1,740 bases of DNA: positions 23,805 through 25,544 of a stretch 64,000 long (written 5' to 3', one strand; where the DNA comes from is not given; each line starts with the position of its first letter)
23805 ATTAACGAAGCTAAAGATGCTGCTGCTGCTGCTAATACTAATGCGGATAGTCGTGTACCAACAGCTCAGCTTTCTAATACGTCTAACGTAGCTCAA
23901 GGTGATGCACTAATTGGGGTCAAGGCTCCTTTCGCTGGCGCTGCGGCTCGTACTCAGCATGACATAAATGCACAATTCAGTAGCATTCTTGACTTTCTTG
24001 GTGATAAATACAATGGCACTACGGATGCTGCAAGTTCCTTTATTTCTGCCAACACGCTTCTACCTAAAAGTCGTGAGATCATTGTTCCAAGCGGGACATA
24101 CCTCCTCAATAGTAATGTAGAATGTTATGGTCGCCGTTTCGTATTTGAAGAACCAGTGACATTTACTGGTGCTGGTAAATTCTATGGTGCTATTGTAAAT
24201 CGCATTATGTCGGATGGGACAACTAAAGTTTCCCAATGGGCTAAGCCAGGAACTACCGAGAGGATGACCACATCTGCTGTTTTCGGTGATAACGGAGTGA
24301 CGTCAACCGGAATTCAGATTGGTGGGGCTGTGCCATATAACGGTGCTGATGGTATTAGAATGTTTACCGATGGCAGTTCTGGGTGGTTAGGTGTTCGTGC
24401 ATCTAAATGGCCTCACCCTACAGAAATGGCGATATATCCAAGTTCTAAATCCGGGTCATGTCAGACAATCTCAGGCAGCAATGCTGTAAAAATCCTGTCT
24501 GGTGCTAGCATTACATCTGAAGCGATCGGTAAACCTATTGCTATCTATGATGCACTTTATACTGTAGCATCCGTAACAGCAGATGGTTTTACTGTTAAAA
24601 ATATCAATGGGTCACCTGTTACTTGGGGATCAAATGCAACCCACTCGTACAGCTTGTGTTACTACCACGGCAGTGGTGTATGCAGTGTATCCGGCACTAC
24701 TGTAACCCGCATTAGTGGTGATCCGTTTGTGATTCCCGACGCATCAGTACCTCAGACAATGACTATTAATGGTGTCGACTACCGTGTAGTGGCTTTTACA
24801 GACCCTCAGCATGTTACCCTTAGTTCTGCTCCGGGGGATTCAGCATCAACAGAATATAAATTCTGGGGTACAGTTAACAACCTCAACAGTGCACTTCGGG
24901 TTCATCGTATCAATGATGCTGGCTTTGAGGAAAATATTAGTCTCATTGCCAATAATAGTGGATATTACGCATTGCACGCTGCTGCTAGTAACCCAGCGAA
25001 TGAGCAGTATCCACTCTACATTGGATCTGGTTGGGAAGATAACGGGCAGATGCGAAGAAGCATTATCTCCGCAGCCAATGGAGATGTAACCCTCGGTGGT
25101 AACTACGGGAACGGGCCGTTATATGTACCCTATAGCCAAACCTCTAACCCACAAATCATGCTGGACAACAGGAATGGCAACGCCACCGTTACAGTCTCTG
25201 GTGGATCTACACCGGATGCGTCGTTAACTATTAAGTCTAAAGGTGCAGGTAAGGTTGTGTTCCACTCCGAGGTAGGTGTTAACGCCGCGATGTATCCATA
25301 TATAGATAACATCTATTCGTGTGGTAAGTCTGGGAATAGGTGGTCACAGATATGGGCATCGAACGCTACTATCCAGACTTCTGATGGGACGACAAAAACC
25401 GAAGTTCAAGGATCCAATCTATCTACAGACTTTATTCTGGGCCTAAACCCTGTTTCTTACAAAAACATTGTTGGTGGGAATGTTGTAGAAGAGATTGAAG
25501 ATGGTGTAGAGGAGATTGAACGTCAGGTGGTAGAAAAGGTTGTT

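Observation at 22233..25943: Tail fibre combining collagen-like repeats, GQGGTGA repeats and a self-cleaving chaperone domain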

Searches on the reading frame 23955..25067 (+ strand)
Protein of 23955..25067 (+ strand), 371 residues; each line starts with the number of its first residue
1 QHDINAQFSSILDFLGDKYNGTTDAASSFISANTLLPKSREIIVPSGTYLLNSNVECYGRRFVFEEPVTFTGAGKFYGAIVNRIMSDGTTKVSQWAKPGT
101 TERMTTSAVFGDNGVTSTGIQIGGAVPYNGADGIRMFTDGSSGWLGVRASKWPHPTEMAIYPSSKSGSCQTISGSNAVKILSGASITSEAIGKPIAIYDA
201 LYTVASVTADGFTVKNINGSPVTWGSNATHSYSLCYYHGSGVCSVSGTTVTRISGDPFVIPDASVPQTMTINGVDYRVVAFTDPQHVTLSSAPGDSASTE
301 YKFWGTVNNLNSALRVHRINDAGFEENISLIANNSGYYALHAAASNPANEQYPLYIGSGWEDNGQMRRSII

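Call 46: predict_structure(alignment_id=A4)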
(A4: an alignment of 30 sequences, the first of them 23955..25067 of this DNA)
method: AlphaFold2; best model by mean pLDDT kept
length: 371 residues; sequences in the alignment: 30
mean_pLDDT: 69.4   pTM: 0.46
mean pLDDT of the five models: 69.4, 66.8, 64.7, 61.6, 58.4
residues with pLDDT >= 90: 54; 70-90: 149; 50-70: 94; < 50: 74
segments of 3 or more residues with pLDDT < 50: 1-5, 93-117, 125-131, 140-144, 152-157, 309-313, 317-325, 358-360, 366-371
pLDDT, mean of each block of 10 residues (from residue 1): 55 84 88 84 88 77 82 70 69 40 30 42 47 56 52 46 70 95 83 81 91 91 92 74 91 75 72 87 85 90 68 45 50 58 57 52 53 47
secondary structure, 60 per line:
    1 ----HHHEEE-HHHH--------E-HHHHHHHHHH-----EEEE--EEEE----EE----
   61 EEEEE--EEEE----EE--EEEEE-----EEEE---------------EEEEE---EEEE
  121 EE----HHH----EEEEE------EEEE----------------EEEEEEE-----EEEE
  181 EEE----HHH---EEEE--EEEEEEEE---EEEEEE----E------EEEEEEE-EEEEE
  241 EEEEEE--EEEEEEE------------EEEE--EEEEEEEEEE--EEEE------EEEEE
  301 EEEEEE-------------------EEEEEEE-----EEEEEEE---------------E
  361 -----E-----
elements in order: E8-10 H12-15 H26-35 E41-44 E47-50 E61-65 E68-71 E80-84 E90-93 E109-113 E117-122 E134-138 E145-148 E165-171 E177-183 E194-197 E200-207 E211-216 E228-234 E236-246 E249-255 E268-271 E274-283 E286-289 E296-306 E326-332 E338-344

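Call 48: fold_search(model_id=the predicted structure, library=pdb)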
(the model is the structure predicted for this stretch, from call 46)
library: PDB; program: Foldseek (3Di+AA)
matches with E <= 10: 634; with E <= 0.001: 0
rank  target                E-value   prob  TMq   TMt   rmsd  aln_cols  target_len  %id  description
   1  4hiz_C                1.7e-02  0.20  0.14  0.09  19.4       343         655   13  Phage phi92 endosialidase (released 2014-01-15)
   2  6h82_A                2.1e-02  0.23  0.11  0.16  16.2       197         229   13  Cryo-EM structure of the archaeal extremophilic internal membrane containing Haloarcula hispanica icosahedral virus 2  (released 2019-04-03)
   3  1i8d_C                3.6e-02  0.77  0.13  0.24  12.7       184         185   11  CRYSTAL STRUCTURE OF RIBOFLAVIN SYNTHASE (released 2001-09-19)
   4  9n71_A                4.8e-02  0.30  0.15  0.20  23.8       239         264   10  Tail tube structure of Acinetobacter baumannii phage Mystique (released 2025-03-19)
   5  6tku                  6.3e-02  0.07  0.11  0.08  21.7       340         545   10  Crystal structure of a capsule-specific depolymerase produced by Klebsiella phage (released 2020-04-22)
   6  3ddy                  7.8e-02  0.47  0.13  0.24  14.6       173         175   10  Structure of lumazine protein, an optical transponder of luminescent bacteria (released 2008-07-01)
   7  6h9c_A                9.2e-02  0.25  0.14  0.20  14.1       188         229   11  Cryo-EM structure of archaeal extremophilic internal membrane-containing Haloarcula californiae icosahedral virus 1 (H (released 2019-03-27)
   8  8iyk_F                9.8e-02  0.94  0.16  0.07  13.0       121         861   21  Tail tip conformation 1 of phage lambda tail (released 2023-10-18)
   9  4hiz_B                1.0e-01  0.12  0.14  0.09  20.4       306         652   12  Phage phi92 endosialidase (released 2014-01-15)
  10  8xcg_J                1.2e-01  0.89  0.16  0.10  13.3       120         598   22  Tail tip complex of bacteriophage lambda in the open state (released 2024-05-01)
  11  8xcg_F                1.4e-01  0.91  0.16  0.10  13.6       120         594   19  Tail tip complex of bacteriophage lambda in the open state (released 2024-05-01)
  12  4hiz_A                1.4e-01  0.10  0.14  0.09  21.1       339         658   12  Phage phi92 endosialidase (released 2014-01-15)
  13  6e0v_A                1.4e-01  0.97  0.15  0.10   6.2        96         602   20  Apo crystal structure of the colanidase tailspike protein gp150 of Phage Phi92 (released 2019-07-17)
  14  9ozd_C                1.8e-01  0.87  0.12  0.13  10.0        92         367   14  Crystal structure of the polysaccharide lyase RbmB from Vibrio cholerae bound to Vibrio Polysaccharide (released 2026-03-11)
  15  1i8d_B                1.8e-01  0.38  0.13  0.22  13.6       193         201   11  CRYSTAL STRUCTURE OF RIBOFLAVIN SYNTHASE (released 2001-09-19)
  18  9ozl_D                1.9e-01  0.92  0.13  0.13   9.9        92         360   14  Crystal structure of the polysaccharide lyase RbmB from Vibrio cholerae (released 2026-03-11)
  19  7chu_A                2.1e-01  0.97  0.16  0.12   4.8        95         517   19  Geobacillus virus E2 - ORF18 (released 2021-04-14)
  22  9ozl_A                2.2e-01  0.90  0.13  0.13   9.9        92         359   14  Crystal structure of the polysaccharide lyase RbmB from Vibrio cholerae (released 2026-03-11)
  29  9ozd_B                2.9e-01  0.97  0.17  0.17   3.7        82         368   13  Crystal structure of the polysaccharide lyase RbmB from Vibrio cholerae bound to Vibrio Polysaccharide (released 2026-03-11)
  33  5m5z_A                3.2e-01  0.87  0.15  0.08   9.0       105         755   11  Chaetomium thermophilum beta-1-3-glucanase (released 2017-05-17)
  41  9ozl_C                4.0e-01  0.96  0.17  0.17   3.9        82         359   13  Crystal structure of the polysaccharide lyase RbmB from Vibrio cholerae (released 2026-03-11)
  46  9ozl_B                4.3e-01  0.84  0.14  0.15   7.3        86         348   15  Crystal structure of the polysaccharide lyase RbmB from Vibrio cholerae (released 2026-03-11)
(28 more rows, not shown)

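Call 61: fold_search(model_id=the predicted structure, library=viral)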
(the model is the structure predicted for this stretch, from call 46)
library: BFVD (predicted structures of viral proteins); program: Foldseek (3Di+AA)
matches with E <= 10: 803; with E <= 0.001: 16
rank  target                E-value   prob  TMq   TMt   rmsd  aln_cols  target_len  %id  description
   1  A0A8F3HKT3            4.6e-57  1.00  0.52  0.22  10.0       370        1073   85  Peptidase S74 domain-containing protein [Escherichia phage vB_EcoP-ZQ2]
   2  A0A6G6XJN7            1.2e-05  0.98  0.14  0.07  24.0       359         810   12  Tail spike protein [Gordonia phage Skog]
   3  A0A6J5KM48            1.7e-05  0.99  0.19  0.14  22.2       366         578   15  Pectate lyase superfamily protein [uncultured Caudovirales phage]
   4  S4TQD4                2.2e-05  0.97  0.17  0.06  20.6       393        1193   14  Tail spike TSP1/Gp66 N-terminal domain-containing protein [Salmonella phage FSL SP-029]
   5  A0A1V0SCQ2            2.9e-05  1.00  0.16  0.07  17.0       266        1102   15  Collagen triple helix repeat motif-containing protein [Indivirus ILV1]
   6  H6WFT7                4.5e-05  0.99  0.11  0.04  17.6       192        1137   17  Tail sheath [Cyanophage S-TIM5]
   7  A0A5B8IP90            6.3e-05  0.97  0.18  0.09  21.0       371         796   11  Uncharacterized protein [Mimiviridae sp. ChoanoV1]
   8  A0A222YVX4            1.3e-04  0.99  0.15  0.20  18.4       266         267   14  Uncharacterized protein [Synechococcus phage Bellamy]
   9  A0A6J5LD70            1.7e-04  1.00  0.17  0.08  15.0       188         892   15  Uncharacterized protein [uncultured Caudovirales phage]
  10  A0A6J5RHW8            2.6e-04  0.82  0.18  0.07  28.6       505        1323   10  Uncharacterized protein [uncultured Caudovirales phage]
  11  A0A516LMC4            4.3e-04  0.99  0.17  0.11  16.6       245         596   12  (no name in the UniProt tables at hand)
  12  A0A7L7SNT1            4.3e-04  0.77  0.14  0.07  23.3       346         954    8  (no name in the UniProt tables at hand)
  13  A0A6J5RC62            4.8e-04  0.96  0.17  0.11  19.3       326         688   10  Fibronectin type-III domain-containing protein [uncultured Caudovirales phage]
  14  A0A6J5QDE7            8.2e-04  0.66  0.16  0.11  31.1       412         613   11  Intramolecular chaperone auto-processing domain containing protein [uncultured Caudovirales phage]
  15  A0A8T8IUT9            9.2e-04  0.44  0.13  0.08  22.0       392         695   10  Putative tail fiber protein [Pseudomonas phage phiGM22-3]
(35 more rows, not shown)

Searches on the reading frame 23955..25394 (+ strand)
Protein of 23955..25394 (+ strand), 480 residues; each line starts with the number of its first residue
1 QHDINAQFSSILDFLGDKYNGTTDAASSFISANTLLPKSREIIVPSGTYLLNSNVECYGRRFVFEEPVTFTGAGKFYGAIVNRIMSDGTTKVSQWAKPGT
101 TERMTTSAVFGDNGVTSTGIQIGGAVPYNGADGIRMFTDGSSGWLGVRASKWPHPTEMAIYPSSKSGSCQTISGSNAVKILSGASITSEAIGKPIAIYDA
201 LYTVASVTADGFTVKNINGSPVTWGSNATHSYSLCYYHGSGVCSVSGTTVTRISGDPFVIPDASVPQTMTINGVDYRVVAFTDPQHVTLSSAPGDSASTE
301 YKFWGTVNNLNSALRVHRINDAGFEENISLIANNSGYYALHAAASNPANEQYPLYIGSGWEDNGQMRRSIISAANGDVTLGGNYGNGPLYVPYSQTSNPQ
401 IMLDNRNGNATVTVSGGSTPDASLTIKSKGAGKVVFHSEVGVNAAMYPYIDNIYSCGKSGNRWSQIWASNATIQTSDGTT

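Call 32: search_solved_structures(query=A3, max_evalue=10, show_alignments=3)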
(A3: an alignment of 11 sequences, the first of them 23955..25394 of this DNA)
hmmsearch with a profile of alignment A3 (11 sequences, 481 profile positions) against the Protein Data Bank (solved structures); distinct sequences matched with E-value up to 10: 4.
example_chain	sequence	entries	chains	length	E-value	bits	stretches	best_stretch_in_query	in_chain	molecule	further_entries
5m5z_A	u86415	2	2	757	3.7e-05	25.8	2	6-56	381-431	Beta-1,3-glucanase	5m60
4uw8_A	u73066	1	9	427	0.0035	19.3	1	440-481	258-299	L-SHAPED TAIL FIBER PROTEIN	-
8ikx_A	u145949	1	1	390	0.0077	18.2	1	9-76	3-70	Pectin lyase-like superfamily protein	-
4fk9_A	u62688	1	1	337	0.48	12.3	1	98-173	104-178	Cellulose-binding family II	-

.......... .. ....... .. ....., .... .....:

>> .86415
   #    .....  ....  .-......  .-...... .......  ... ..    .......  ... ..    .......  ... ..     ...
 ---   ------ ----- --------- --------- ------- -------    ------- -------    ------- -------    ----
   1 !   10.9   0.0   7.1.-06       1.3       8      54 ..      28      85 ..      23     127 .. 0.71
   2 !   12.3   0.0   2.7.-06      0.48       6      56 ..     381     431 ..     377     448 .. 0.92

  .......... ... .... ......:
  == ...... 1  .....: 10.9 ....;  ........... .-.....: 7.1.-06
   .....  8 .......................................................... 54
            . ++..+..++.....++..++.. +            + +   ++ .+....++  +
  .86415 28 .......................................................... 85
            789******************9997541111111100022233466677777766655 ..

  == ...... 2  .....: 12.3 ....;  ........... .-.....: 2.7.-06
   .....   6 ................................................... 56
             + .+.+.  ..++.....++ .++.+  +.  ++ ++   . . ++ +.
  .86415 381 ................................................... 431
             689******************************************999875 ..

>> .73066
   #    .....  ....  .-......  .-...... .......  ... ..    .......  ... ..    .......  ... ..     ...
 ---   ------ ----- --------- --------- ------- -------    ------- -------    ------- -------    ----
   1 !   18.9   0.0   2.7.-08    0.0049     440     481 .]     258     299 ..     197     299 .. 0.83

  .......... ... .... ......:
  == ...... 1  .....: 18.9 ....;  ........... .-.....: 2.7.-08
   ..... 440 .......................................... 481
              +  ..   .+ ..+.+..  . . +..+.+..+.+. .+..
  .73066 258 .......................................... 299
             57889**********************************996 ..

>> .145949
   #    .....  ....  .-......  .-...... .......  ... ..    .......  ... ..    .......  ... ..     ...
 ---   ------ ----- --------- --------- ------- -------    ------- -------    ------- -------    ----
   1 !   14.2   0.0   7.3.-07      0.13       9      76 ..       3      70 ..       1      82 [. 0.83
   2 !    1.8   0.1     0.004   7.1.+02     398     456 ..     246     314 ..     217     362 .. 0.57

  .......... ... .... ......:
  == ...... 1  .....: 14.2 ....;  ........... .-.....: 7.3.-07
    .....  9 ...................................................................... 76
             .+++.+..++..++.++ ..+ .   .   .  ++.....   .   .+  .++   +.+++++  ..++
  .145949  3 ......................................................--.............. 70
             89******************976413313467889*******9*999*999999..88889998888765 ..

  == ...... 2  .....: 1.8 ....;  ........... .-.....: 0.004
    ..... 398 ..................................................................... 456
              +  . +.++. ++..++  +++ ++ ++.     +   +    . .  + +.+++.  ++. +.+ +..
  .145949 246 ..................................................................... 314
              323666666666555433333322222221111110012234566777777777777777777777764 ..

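Call 33: find_homologous_proteins(query=A3, max_evalue=0.001)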
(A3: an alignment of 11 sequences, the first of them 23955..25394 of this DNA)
Query A3 (11 sequences) (480 aa, profile of the alignment): 16 proteins with E <= 0.001 among 8000 candidates.
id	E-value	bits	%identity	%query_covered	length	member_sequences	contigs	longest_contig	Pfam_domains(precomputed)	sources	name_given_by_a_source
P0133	6.3e-223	759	46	99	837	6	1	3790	PF13884.12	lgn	-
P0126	1.1e-222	758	47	100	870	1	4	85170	PF13884.12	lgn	-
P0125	5.7e-213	726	67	99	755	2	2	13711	PF18668.7,PF12708.13,PF13884.12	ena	-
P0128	9.7e-213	725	47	100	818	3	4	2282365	PF18668.7,PF13884.12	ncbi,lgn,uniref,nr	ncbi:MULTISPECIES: tail fiber domain-containing protein [Pantoea]|uniref:Tail fiber domain-containin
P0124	3.8e-212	723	74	99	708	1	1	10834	PF18668.7,PF13884.12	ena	-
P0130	2.4e-211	721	46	99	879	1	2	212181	PF13884.12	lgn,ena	-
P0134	1.1e-210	719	43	91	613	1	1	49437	PF13884.12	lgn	-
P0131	3.0e-206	704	63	99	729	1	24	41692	PF18668.7,PF13884.12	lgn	-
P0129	8.4e-205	699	47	100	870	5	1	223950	PF13884.12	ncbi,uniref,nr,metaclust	ncbi:hypothetical protein [Pantoea sp. aB]|uniref:hypothetical protein n=1 Tax=Pantoea sp. aB TaxID=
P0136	1.5e-184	632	34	100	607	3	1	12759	PF12708.13,PF13884.12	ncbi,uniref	ncbi:tail fiber domain-containing protein, partial [Klebsiella pneumoniae]|uniref:tail fiber domain-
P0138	1.5e-175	603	37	91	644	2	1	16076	PF12708.13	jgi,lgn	-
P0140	3.9e-173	595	37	78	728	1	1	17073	PF27114.1,PF13884.12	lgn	-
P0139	3.5e-152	526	35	76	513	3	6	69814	PF13884.12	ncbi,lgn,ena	-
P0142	6.1e-143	495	37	83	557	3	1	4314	PF12708.13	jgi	jgi:hypothetical protein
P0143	5.2e-11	60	28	29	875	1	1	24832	-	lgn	-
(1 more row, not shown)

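Call 40: search_protein_representatives(alignment_id=A3)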
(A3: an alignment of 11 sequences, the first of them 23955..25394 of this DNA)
Query: 11 sequences, 481 profile positions. Proteins with E-value up to 0.001 (for the whole library): 4904; up to 1e-10: 921; up to 1e-30: 173. The best 150 are listed.
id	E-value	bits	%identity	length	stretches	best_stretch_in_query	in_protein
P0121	4.2e-217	738.0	-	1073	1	1-480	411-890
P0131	9.4e-207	703.9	-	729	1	1-481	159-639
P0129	2.7e-205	699.1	-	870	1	1-481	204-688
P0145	4.7e-199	678.5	-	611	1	3-481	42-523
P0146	6.9e-188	641.7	-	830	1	3-480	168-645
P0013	1.1e-174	598.1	-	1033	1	36-480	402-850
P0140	1.2e-173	594.7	-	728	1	6-481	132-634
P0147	7.2e-172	588.9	-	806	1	1-481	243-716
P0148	8.0e-171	585.4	-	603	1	3-481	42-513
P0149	2.0e-153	528.0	-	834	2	8-438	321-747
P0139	1.1e-152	525.6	-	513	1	83-481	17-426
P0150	1.8e-146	505.1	-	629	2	3-438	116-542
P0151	2.8e-145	501.2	-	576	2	4-438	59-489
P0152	3.7e-143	494.2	-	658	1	5-461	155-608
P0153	1.9e-141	488.5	-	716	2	3-439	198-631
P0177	6.6e-73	262.5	-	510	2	108-442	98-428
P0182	3.1e-70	253.7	-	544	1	105-440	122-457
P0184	1.3e-68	248.4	-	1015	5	112-441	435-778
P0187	1.5e-67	244.9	-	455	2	104-440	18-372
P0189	1.0e-66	242.1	-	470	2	117-444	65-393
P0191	1.7e-66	241.4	-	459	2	102-439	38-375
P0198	6.1e-63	229.6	-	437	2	105-432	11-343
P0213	8.6e-58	212.7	-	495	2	100-442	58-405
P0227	4.7e-50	187.1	-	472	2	108-438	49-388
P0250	6.8e-43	163.5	-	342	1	147-441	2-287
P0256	1.0e-41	159.7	-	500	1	130-440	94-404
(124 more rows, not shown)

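Call 41: search_protein_families(library=pfam, proteins=[P0177, P0182, P0187, P0189, P0191, P0198, P0213, P0250, P0227, P0256], max_evalue=0.01)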
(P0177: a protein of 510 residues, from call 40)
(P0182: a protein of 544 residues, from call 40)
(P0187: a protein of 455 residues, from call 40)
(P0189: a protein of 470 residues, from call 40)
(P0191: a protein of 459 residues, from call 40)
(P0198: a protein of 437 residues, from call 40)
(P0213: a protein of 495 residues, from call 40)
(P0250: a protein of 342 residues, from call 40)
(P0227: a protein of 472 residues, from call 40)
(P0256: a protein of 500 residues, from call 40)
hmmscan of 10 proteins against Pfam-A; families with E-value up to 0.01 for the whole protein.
P0177 (510 aa): 0 families

P0182 (544 aa): 0 families

P0187 (455 aa): 0 families

P0189 (470 aa): 0 families

P0191 (459 aa): 0 families

P0198 (437 aa): 0 families

P0213 (495 aa): 0 families

P0250 (342 aa): 0 families

P0227 (472 aa): 0 families

P0256 (500 aa): 0 families
